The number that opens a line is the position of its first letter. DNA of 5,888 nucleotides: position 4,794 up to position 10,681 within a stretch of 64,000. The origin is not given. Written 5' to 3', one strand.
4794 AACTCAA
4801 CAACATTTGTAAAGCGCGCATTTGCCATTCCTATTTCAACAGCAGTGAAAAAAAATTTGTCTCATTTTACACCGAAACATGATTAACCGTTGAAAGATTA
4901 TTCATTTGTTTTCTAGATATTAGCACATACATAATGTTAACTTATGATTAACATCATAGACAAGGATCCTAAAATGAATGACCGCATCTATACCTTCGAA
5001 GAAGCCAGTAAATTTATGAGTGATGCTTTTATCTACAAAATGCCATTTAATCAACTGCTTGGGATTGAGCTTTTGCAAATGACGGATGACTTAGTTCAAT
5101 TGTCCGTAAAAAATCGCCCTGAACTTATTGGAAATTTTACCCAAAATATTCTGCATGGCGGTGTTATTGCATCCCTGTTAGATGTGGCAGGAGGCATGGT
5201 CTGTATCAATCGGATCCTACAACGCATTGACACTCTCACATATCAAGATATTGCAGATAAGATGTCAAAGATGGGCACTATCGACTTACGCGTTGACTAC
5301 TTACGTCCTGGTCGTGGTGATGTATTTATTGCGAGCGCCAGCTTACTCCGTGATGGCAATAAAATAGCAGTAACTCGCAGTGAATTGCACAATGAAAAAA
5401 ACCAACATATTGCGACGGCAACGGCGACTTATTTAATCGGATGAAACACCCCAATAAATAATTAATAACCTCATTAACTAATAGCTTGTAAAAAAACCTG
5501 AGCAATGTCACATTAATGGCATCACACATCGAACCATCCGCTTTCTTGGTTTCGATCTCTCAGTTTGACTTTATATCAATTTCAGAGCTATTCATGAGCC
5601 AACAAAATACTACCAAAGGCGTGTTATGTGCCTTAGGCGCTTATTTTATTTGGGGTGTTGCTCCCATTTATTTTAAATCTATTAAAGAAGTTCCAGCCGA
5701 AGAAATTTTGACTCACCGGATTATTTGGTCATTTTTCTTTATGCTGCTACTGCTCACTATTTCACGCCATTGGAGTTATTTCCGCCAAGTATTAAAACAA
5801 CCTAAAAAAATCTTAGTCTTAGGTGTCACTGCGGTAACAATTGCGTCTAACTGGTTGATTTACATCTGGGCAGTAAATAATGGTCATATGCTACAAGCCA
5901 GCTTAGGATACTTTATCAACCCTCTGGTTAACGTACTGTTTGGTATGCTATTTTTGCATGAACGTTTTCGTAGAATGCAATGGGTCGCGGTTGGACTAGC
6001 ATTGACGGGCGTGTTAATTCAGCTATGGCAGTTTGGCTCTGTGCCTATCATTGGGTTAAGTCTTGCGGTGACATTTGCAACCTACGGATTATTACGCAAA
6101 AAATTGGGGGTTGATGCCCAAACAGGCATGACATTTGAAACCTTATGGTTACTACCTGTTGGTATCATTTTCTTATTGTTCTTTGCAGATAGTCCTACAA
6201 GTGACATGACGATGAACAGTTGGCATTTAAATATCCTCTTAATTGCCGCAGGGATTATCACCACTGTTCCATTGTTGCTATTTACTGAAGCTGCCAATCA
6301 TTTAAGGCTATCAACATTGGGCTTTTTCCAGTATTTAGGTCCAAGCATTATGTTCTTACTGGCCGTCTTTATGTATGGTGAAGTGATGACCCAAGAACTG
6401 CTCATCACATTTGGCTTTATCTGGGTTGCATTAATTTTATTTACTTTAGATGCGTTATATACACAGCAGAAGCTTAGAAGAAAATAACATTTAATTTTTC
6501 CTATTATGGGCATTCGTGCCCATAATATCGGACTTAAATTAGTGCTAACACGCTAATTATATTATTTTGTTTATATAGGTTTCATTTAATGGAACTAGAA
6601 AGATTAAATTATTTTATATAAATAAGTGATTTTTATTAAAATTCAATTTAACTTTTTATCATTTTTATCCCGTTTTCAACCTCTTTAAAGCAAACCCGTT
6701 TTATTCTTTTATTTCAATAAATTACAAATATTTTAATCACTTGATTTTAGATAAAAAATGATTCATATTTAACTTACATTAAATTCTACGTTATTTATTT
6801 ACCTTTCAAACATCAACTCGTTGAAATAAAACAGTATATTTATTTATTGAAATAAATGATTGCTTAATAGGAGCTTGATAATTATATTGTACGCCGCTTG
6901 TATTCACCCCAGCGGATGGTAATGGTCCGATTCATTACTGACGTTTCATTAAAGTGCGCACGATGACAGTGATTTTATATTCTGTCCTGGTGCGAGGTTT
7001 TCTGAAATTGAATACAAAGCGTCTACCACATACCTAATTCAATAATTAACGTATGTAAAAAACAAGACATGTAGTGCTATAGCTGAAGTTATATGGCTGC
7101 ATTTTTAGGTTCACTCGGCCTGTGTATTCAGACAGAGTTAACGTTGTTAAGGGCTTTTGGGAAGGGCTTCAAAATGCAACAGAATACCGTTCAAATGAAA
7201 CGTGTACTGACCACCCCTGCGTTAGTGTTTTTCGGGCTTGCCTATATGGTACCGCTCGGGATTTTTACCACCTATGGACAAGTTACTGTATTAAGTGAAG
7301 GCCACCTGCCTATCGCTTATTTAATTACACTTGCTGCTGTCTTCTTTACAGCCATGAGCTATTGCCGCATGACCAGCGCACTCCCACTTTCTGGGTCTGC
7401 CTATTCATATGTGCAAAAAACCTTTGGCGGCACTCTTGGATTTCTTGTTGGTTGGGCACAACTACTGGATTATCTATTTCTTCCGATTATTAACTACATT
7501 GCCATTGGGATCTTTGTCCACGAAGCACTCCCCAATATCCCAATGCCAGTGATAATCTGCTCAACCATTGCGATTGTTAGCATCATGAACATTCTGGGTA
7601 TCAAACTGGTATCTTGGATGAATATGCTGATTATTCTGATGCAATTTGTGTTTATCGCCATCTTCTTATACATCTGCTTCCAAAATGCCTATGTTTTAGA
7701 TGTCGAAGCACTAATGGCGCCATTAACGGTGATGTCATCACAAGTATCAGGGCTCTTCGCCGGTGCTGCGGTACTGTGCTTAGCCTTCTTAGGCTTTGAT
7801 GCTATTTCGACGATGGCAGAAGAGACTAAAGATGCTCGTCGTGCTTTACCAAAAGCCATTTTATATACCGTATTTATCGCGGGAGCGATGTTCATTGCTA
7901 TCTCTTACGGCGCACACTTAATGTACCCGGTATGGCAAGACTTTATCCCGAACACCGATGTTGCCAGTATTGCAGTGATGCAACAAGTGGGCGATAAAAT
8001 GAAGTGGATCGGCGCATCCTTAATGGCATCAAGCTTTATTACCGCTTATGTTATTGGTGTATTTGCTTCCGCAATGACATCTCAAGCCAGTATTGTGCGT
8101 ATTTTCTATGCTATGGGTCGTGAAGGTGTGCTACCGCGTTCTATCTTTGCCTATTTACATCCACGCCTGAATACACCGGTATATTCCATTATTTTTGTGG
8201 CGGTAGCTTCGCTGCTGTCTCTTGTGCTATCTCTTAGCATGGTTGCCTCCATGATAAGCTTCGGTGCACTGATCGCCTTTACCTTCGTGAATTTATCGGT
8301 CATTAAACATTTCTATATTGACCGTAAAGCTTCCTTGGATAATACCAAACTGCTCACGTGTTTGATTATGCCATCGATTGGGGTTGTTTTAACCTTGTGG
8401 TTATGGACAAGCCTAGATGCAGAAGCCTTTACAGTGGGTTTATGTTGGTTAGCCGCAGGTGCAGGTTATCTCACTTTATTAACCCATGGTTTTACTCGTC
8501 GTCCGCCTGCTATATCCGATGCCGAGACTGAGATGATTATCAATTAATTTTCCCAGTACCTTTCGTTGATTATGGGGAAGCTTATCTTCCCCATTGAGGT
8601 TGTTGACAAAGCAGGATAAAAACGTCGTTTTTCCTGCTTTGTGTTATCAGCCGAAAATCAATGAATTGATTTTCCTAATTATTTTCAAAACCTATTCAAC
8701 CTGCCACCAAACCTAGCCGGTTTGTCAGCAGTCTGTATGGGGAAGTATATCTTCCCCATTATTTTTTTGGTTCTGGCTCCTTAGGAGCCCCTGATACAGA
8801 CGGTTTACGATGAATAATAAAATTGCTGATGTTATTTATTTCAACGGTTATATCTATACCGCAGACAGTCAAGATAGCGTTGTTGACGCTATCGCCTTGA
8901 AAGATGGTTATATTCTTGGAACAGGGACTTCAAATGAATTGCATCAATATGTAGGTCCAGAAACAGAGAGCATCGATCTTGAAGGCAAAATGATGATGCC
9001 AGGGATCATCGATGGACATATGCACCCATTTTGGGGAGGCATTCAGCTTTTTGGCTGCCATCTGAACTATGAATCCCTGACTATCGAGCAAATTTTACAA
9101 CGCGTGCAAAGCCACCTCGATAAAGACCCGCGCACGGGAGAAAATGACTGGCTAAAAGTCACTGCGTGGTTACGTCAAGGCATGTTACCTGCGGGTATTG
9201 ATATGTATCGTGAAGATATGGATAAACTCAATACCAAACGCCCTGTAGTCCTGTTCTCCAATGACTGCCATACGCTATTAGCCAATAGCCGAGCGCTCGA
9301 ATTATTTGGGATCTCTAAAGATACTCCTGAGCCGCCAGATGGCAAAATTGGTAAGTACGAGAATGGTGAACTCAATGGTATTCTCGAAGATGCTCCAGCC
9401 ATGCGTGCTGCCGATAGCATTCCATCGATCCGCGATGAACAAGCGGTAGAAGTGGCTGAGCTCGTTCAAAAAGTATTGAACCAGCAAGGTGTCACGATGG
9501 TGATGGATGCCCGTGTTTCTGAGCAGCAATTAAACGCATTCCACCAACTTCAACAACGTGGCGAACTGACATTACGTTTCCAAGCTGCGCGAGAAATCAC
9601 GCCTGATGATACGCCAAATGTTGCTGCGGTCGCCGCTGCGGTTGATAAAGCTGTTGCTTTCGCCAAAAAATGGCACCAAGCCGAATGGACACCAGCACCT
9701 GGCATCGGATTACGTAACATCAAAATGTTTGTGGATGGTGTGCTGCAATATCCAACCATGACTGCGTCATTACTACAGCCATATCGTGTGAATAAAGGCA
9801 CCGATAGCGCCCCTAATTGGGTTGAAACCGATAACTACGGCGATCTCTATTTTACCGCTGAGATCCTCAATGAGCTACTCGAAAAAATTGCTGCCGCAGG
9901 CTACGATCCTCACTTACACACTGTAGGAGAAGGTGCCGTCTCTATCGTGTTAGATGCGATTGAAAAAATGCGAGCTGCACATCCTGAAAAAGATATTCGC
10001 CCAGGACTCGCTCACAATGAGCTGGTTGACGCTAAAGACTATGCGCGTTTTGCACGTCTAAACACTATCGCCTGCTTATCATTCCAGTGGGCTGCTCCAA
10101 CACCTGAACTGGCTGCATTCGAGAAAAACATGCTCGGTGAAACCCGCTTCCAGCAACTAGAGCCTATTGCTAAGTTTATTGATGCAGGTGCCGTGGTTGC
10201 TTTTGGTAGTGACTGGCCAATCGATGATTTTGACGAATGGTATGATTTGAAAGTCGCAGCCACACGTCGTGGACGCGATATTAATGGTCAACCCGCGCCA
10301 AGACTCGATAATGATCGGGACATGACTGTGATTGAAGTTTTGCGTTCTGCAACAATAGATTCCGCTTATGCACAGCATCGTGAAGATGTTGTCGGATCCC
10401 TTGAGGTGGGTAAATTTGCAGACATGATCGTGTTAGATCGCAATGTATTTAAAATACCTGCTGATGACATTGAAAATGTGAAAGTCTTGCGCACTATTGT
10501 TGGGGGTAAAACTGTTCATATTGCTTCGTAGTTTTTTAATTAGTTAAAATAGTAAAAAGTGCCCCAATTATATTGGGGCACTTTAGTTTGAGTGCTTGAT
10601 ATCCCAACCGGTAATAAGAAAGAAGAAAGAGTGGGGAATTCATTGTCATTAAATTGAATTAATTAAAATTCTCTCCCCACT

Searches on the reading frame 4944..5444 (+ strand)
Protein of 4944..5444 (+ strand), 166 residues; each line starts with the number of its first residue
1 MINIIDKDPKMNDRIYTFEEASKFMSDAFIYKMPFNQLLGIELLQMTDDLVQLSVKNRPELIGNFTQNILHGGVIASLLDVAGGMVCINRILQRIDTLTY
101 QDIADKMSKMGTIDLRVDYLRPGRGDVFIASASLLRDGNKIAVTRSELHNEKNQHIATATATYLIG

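Call 75: search_protein_families(library=pfam, proteins=[window:4944-5444:+], max_evalue=0.00001)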
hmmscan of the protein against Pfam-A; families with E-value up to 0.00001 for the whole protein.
window:4944-5444:+ (166 aa): 2 families
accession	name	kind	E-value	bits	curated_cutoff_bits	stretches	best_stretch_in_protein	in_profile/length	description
PF03061.28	4HBT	-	2.1e-11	44.4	20.6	1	68-154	2-76/79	Thioesterase superfamily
PF13622.12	4HBT_3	-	6.8e-06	26.7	24.3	0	66-163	7-82/83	Acyl-CoA thioesterase N-terminal domain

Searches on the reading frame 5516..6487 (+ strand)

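Call 75: search_protein_families(library=pfam, proteins=[window:5516-6487:+], max_evalue=0.00001)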
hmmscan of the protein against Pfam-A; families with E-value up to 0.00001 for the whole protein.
window:5516-6487:+ (323 aa): 1 family
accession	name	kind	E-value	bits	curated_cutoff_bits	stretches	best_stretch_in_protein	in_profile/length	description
PF00892.27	EamA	-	4.6e-24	85.7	28.2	2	34-168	2-132/135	EamA-like transporter family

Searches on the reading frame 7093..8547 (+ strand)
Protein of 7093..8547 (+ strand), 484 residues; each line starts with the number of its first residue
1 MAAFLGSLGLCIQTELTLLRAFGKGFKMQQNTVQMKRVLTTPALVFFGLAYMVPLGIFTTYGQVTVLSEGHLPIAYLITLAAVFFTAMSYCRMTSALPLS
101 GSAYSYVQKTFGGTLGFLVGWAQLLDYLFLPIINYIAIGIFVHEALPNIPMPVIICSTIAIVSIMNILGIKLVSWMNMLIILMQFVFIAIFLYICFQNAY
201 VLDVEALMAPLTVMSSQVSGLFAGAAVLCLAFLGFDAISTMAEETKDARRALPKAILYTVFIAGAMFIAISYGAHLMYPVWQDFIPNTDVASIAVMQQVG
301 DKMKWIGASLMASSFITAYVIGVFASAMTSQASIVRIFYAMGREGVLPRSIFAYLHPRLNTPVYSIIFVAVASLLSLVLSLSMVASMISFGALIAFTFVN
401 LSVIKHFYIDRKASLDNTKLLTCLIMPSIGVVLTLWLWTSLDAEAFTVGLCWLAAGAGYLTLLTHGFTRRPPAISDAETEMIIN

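Call 75: search_protein_families(library=pfam, proteins=[window:7093-8547:+], max_evalue=0.00001)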
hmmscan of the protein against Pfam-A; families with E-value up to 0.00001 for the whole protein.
window:7093-8547:+ (484 aa): 2 families
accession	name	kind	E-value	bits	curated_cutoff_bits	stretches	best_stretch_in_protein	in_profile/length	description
PF00324.27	AA_permease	-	1.3e-31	110.2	24.6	1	45-438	3-409/470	Amino acid permease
PF13520.12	AA_permease_2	-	1.4e-29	103.8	27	1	46-409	8-376/427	Amino acid permease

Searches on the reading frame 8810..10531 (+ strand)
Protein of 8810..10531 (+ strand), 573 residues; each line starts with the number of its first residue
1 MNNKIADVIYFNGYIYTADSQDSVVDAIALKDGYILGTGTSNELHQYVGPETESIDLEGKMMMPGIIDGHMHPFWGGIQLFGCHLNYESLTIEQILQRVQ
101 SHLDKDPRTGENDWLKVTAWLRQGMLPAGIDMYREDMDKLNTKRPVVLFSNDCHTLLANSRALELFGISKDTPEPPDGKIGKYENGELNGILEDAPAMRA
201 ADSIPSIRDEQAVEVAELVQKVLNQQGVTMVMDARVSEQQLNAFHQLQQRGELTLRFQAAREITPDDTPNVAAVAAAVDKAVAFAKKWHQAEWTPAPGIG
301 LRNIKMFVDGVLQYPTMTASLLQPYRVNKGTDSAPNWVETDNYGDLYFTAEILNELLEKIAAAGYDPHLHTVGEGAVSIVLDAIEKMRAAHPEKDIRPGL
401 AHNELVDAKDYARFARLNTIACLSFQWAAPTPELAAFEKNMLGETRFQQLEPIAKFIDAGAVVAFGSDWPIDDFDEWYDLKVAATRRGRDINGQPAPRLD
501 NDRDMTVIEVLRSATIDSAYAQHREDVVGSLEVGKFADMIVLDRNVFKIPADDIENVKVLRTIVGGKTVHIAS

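Call 75: search_protein_families(library=pfam, proteins=[window:8810-10531:+], max_evalue=0.00001)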
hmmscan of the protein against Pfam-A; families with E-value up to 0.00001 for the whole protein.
window:8810-10531:+ (573 aa): 2 families
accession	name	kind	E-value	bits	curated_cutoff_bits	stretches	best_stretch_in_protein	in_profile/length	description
PF07969.17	Amidohydro_3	-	2.8e-76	258.4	29.7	1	55-570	3-472/472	Amidohydrolase family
PF01979.26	Amidohydro_1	-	1.4e-16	61.1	25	1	207-569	29-345/345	Amidohydrolase family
